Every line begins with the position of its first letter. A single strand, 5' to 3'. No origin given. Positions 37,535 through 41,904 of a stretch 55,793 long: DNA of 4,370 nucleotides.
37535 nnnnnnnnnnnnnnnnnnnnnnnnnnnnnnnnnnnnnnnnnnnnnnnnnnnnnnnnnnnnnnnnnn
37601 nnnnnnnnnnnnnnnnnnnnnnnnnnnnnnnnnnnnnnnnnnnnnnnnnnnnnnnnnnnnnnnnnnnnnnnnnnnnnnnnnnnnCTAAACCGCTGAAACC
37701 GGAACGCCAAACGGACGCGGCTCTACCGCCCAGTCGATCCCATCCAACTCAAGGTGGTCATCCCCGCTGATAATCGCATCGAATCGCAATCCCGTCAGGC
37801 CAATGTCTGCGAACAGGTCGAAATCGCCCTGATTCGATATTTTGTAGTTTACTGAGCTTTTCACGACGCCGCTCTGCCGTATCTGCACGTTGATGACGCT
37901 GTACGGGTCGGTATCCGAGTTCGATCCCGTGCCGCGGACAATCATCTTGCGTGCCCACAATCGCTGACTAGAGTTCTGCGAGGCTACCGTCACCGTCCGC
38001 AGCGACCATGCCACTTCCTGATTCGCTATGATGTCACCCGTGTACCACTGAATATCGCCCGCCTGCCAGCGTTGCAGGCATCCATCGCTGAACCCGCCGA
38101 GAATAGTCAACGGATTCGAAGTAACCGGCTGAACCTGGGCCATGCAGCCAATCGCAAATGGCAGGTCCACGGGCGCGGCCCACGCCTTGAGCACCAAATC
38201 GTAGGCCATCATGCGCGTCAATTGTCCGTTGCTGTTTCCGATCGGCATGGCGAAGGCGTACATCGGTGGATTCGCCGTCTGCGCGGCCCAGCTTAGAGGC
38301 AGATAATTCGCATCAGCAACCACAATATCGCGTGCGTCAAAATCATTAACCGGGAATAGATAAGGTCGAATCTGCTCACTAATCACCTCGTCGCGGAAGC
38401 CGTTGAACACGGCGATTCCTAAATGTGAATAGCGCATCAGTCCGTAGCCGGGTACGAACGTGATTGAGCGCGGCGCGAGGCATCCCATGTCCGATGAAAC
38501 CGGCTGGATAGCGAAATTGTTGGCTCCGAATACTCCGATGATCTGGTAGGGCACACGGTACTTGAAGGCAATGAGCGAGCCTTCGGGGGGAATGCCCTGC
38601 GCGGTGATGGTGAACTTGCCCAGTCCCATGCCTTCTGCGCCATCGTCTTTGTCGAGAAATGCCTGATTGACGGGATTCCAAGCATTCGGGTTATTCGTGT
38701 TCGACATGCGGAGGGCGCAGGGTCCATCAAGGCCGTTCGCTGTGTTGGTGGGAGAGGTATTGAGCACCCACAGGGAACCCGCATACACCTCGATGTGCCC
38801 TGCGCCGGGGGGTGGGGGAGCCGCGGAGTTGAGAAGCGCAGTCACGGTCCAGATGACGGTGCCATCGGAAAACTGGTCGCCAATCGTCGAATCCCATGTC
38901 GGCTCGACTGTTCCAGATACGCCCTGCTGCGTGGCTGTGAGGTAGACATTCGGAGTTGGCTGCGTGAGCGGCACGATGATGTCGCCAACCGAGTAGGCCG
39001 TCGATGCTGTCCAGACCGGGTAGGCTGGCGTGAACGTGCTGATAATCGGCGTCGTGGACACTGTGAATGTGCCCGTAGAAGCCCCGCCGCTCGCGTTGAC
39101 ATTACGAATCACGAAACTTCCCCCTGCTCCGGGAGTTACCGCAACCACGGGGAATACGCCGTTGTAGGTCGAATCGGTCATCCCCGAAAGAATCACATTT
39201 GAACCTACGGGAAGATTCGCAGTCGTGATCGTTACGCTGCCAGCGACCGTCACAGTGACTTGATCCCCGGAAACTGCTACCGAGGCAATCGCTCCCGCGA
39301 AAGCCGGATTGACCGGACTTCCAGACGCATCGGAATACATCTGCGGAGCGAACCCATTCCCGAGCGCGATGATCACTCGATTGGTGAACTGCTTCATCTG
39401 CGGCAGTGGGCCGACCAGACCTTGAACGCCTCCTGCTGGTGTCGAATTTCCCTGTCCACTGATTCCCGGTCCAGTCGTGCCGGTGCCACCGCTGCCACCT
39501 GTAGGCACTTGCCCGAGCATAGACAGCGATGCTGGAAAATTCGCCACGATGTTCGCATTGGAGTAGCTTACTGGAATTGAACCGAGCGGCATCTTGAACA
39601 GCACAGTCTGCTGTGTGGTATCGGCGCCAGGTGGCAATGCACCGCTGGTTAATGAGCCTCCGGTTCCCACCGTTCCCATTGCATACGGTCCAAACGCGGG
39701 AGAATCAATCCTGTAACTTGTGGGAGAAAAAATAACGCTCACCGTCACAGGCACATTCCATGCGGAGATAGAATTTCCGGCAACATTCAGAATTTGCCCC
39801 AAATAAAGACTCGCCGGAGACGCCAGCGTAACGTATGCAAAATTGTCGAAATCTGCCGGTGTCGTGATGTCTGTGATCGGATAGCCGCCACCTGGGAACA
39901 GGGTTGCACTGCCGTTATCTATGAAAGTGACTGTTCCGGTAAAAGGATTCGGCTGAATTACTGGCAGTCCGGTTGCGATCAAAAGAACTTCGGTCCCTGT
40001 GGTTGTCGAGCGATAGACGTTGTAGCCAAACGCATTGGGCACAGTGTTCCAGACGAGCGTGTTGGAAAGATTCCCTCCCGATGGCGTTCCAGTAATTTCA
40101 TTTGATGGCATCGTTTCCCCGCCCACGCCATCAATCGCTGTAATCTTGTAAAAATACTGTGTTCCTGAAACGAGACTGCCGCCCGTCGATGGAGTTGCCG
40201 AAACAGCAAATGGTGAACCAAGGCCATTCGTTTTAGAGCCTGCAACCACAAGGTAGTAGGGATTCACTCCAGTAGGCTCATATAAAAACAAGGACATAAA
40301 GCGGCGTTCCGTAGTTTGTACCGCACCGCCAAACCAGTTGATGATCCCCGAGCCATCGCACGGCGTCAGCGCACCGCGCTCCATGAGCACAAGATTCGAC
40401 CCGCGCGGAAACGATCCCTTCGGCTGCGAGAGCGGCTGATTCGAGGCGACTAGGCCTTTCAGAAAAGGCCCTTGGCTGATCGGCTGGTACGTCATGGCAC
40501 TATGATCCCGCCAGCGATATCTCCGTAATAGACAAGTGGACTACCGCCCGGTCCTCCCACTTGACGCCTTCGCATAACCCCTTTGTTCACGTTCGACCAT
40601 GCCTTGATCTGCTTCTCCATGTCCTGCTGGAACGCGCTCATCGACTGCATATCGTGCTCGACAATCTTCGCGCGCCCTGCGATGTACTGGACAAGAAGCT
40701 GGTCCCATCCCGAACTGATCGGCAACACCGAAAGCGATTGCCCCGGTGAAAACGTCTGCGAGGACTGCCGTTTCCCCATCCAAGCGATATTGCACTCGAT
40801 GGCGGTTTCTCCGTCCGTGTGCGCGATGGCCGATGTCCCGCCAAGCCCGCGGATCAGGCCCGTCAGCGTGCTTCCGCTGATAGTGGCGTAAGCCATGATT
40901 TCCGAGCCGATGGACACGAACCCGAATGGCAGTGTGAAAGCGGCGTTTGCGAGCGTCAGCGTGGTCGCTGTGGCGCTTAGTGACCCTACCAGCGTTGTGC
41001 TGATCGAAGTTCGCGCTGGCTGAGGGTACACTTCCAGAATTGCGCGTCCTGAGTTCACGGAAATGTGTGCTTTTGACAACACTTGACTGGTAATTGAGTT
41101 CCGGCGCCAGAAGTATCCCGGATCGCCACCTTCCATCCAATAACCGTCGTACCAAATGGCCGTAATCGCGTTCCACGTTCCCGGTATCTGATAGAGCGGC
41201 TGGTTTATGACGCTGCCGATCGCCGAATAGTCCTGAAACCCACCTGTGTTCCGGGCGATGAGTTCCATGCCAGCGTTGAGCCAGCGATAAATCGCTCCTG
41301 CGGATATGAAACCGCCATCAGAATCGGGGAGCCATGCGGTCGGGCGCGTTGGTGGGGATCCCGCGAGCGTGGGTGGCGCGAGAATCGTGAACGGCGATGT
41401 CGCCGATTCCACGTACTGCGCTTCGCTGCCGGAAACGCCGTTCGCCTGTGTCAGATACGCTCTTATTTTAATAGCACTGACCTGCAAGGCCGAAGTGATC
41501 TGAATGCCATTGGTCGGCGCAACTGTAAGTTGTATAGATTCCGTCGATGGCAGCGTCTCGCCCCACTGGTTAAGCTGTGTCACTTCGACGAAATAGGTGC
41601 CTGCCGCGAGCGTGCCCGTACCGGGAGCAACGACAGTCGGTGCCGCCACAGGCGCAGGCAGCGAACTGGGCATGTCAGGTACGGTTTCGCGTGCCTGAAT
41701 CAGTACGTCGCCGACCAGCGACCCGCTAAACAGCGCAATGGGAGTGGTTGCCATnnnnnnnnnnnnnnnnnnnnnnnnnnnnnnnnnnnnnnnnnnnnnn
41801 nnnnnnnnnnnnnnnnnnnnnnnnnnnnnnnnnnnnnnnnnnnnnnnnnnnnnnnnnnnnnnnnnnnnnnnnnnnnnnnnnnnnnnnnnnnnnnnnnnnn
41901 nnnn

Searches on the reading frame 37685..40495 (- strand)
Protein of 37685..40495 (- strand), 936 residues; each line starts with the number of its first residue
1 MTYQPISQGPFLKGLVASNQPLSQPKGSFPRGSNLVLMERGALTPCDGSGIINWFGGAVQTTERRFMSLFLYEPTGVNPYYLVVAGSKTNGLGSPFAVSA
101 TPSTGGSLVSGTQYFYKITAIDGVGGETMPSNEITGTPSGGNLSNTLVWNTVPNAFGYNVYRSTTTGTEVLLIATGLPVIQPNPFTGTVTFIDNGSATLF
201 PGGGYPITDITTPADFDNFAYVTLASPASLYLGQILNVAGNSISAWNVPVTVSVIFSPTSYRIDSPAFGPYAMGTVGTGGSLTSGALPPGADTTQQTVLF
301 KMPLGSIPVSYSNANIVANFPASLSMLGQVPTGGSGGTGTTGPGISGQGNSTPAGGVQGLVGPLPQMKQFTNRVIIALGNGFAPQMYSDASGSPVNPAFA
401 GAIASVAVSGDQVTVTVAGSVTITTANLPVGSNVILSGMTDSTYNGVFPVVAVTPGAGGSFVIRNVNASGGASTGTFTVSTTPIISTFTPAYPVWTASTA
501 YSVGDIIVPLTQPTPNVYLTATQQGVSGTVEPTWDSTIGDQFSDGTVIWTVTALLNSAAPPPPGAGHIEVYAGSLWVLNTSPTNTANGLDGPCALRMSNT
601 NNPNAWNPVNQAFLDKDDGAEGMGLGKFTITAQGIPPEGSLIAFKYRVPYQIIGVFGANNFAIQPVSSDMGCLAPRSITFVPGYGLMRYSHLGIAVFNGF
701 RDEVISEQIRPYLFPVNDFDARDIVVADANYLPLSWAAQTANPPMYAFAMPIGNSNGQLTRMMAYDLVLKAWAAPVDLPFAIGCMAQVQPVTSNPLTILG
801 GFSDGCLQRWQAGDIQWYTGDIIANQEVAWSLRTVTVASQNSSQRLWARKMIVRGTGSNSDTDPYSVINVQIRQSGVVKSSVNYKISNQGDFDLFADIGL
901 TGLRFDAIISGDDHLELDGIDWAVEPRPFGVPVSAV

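Call 8: search_protein_families(library=phrogs, proteins=[window:37685-40495:-], max_evalue=0.001)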
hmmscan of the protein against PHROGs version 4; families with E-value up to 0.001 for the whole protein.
window:37685-40495:- (936 aa): 2 families
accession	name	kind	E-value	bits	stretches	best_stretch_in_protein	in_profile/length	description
phrog_20658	-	head and packaging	4.4e-07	30.8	1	493-551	133-189/211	head decoration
phrog_3287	-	head and packaging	1.9e-05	24.7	1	588-905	168-501/524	virion structural protein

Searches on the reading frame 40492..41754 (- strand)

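Call 8: search_protein_families(library=phrogs, proteins=[window:40492-41754:-], max_evalue=0.001)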
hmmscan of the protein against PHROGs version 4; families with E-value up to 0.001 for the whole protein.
window:40492-41754:- (420 aa): 5 families
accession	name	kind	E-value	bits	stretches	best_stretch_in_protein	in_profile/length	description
phrog_19622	-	other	4.1e-07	29.8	1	30-119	271-356/524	esterase/lipase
phrog_358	-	unknown function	3.4e-06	25.6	1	250-322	1688-1765/2056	-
phrog_8040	-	connector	5.9e-06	26.4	1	32-124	130-221/396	head closure Hc3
phrog_4406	-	head and packaging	0.00029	18.6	1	252-311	67-127/3231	virion structural protein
phrog_11439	-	tail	0.00091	18.5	0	253-321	202-275/775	tail fiber protein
